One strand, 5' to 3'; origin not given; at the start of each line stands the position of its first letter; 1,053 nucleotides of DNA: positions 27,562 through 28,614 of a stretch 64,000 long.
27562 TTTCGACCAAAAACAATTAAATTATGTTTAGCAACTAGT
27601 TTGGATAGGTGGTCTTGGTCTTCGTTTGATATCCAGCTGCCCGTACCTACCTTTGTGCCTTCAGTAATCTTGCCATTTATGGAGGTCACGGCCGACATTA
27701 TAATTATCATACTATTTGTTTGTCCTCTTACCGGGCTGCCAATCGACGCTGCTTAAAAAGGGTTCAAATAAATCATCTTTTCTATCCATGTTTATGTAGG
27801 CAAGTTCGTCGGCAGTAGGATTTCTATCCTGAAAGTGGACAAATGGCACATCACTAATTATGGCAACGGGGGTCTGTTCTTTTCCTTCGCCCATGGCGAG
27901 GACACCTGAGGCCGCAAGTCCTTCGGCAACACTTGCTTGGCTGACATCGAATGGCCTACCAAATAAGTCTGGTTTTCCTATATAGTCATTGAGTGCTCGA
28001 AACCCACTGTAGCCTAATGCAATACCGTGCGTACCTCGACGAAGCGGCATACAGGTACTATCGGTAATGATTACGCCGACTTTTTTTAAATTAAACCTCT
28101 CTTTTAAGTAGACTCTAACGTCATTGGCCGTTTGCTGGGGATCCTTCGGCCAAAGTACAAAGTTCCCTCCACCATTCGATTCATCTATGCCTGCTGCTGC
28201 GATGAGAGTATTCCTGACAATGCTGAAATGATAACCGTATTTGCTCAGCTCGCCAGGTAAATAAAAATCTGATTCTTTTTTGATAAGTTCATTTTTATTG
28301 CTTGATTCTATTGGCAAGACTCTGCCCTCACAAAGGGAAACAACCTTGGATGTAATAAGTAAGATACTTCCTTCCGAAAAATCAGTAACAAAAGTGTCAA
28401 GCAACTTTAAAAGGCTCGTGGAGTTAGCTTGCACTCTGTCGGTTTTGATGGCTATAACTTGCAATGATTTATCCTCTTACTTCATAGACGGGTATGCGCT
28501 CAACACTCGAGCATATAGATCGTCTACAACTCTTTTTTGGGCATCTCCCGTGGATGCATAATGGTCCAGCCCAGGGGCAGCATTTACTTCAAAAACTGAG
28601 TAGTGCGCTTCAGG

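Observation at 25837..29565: Compact operon: ATP-grasp ligase, CofE-like gamma-glutamyl ligase, RibD_C/DHFR-like reductase, MFS transporter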

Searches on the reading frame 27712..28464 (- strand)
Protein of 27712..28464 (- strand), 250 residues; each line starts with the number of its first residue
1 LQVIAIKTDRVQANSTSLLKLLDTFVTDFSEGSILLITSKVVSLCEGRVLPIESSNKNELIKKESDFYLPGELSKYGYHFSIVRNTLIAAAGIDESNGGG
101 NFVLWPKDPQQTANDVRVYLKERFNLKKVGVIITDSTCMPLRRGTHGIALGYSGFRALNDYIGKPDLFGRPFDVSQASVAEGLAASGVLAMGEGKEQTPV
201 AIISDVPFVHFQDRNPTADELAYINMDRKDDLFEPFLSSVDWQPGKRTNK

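Call 3: search_protein_families(library=pfam, proteins=[window:27712-28464:-], max_evalue=0.01)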
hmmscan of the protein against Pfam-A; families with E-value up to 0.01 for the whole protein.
window:27712-28464:- (250 aa): 1 family
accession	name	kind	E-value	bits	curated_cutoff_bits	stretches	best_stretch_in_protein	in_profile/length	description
PF01996.21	F420_ligase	-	1.7e-32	113.1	25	1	27-204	26-217/218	F420-0:Gamma-glutamyl ligase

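Call 4: search_protein_families(library=ncbifam, proteins=[window:27712-28464:-], max_evalue=0.01)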
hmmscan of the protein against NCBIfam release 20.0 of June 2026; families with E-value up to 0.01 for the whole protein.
window:27712-28464:- (250 aa): 4 families
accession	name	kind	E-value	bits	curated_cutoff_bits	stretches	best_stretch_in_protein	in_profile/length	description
TIGR04132.1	intra_fol_E_lig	hypoth_equivalog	9.4e-77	257.6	350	1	1-243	1-240/241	putative folate metabolism gamma-glutamate ligase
TIGR01916.1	F420_cofE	equivalog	2.7e-37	128.5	180.65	2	87-213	102-227/244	coenzyme F420-0:L-glutamate ligase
NF009809.0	PRK13293.1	equivalog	2e-32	112.5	274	1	89-219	104-233/253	coenzyme F420-0:L-glutamate ligase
NF009810.0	PRK13294.1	equivalog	4.8e-30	104.8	304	1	20-233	32-242/449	coenzyme F420-0:L-glutamate ligase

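Call 7: find_homologous_proteins(query=window:27712-28464:-, max_evalue=0.00001)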
Query window:27712-28464:- (250 aa): 4300 proteins with E <= 0.00001 among 4968 candidates; the best 120 are listed.
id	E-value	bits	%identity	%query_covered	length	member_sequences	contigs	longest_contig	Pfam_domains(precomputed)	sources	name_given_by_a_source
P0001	2.2e-162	556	100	100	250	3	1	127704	PF01996.22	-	-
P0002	3.3e-103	362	64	100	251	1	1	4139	PF01996.22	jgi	jgi:dihydrofolate synthase / folylpolyglutamate synthase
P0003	4.3e-103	362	67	100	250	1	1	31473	PF01996.22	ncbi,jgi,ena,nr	ncbi:MAG TPA: coenzyme F420-0:L-glutamate ligase [Patescibacteria group bacterium]|jgi:putative fola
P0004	4.6e-102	359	62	100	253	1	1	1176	PF01996.22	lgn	-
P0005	5.4e-102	359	62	100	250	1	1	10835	PF01996.22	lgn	-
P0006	1.5e-101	357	62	99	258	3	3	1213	PF01996.22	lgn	-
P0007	2.6e-101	356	62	99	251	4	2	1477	PF01996.22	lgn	-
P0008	6.1e-101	355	64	100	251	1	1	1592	PF01996.22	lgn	-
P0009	6.3e-101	355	62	99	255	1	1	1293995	PF01996.22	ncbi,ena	-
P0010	6.5e-101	355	63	99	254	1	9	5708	PF01996.22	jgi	jgi:dihydrofolate synthase / folylpolyglutamate synthase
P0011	8.4e-101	355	62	99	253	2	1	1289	PF01996.22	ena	-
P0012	8.4e-101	355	62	100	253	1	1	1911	PF01996.22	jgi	jgi:putative folate metabolism gamma-glutamate ligase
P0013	1.2e-100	354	62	100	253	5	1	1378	PF01996.22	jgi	jgi:putative folate metabolism gamma-glutamate ligase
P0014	2.1e-100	353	63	98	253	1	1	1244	PF01996.22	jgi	jgi:putative folate metabolism gamma-glutamate ligase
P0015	2.5e-100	353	61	100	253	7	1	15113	PF01996.22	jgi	jgi:dihydrofolate synthase / folylpolyglutamate synthase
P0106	1.1e-95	338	62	99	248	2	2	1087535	PF01996.22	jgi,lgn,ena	-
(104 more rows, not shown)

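Call 13: find_encoding_contigs(protein=P0009, flank=8000, max_places=2)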
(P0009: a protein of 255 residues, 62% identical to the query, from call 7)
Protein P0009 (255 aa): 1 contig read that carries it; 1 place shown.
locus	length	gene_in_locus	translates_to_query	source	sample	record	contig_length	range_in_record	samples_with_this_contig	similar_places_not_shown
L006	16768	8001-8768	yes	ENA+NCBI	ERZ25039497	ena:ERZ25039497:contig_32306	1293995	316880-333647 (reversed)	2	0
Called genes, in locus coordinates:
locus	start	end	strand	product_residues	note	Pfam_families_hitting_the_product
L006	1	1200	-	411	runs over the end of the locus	-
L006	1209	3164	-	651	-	PF02687:FtsX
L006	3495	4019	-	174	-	PF03551:PadR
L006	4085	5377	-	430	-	PF04542:Sigma70_r2, PF08281:Sigma70_r4_2, PF20239:DUF6596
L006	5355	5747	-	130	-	PF03795:YCII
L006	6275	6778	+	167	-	-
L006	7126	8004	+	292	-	PF00809:Pterin_bind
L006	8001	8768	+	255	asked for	PF01996:F420_ligase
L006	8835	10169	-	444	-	PF00355:Rieske, PF19301:LigXa_C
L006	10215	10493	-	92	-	-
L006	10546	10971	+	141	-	PF01243:PNPOx_N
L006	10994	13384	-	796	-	PF02463:SMC_N (faint), PF20703:nSTAND1 (faint), PF13304:AAA_21 (faint), PF13555:AAA_29 (faint), PF00684:DnaJ_CXXCXGXG (faint), PF15777:Anti-TRAP (faint), PF00005:ABC_tran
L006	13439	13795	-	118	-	PF00903:Glyoxalase, PF18029:Glyoxalase_6 (weak)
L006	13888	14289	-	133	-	-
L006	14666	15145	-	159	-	PF00903:Glyoxalase, PF18029:Glyoxalase_6 (weak)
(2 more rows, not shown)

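Call 14: find_encoding_contigs(protein=P0106, flank=8000, max_places=2)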
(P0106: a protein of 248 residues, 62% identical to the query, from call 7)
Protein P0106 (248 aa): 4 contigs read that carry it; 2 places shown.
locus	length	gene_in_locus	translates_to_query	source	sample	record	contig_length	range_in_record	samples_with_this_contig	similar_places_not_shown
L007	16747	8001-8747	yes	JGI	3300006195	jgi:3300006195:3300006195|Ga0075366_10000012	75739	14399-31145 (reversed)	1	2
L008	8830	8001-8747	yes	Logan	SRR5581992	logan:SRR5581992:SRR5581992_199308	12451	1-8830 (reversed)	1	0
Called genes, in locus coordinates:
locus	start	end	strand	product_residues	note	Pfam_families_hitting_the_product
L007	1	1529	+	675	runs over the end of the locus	PF00122:E1-E2_ATPase, PF00702:Hydrolase, PF08282:Hydrolase_3 (weak)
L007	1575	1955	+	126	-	PF07237:DUF1428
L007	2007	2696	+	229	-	-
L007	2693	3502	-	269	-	PF00106:adh_short, PF01073:3Beta_HSD (faint), PF01370:Epimerase (weak), PF08659:KR, PF23441:SDR (weak), PF13561:adh_short_C2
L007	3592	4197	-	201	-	PF20240:DUF6597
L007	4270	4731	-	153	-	PF22381:Staph_reg_Sar_Rot (weak), PF12802:MarR_2, PF01047:MarR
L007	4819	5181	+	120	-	-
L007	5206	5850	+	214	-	PF00106:adh_short, PF08659:KR (faint), PF13561:adh_short_C2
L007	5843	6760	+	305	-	PF00389:2-Hacid_dh, PF02826:2-Hacid_dh_C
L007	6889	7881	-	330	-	-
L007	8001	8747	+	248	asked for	PF01996:F420_ligase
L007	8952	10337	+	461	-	-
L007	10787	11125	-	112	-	-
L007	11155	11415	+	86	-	-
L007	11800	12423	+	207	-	-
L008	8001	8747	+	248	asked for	PF01996:F420_ligase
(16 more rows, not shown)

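Call 34: search_solved_structures(query=window:27712-28464:-, max_evalue=0.001)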
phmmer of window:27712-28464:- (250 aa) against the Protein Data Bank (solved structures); distinct sequences matched with E-value up to 0.001: 3.
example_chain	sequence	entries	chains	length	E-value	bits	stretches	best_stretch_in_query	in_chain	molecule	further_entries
2g9i_A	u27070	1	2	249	7.2e-24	87.9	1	19-204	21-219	F420-0:gamma-glutamyl ligase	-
7uld_A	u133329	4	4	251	7.4e-24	87.9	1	19-204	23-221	Coenzyme F420:L-glutamate ligase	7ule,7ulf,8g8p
2phn_A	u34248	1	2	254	7.7e-24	87.8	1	19-204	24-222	F420-0:gamma-glutamyl ligase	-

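Call 76: find_encoding_contigs(protein=P0003, flank=6000, max_places=1)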
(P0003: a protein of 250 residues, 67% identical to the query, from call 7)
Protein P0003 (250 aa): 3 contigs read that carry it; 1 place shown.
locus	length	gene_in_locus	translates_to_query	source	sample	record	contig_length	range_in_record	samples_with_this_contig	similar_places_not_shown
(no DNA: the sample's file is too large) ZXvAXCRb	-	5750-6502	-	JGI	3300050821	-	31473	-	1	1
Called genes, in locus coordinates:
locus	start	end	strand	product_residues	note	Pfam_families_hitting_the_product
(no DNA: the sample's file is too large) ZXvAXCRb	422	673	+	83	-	-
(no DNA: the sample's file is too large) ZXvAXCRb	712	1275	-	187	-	PF03352:Adenine_glyco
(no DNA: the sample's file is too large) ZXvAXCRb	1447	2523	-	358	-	-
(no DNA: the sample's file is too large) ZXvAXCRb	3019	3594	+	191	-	PF02525:Flavodoxin_2, PF03358:FMN_red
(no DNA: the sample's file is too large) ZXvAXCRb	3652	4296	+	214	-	-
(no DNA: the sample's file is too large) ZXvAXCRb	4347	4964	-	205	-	PF01928:CYTH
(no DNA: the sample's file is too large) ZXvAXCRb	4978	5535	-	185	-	-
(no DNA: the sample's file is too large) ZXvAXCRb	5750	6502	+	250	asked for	PF01996:F420_ligase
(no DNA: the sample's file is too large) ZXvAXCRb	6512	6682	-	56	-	-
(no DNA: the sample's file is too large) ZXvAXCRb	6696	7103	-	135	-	PF09391:DUF2000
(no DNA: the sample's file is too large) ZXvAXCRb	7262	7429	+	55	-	-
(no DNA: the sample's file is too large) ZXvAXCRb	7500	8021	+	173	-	-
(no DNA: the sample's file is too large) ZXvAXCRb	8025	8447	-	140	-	-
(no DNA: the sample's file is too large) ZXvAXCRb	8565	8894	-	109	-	PF12840:HTH_20, PF01022:HTH_5 (weak)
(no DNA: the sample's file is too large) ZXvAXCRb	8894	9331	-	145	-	PF10604:Polyketide_cyc2 (weak), PF08327:AHSA1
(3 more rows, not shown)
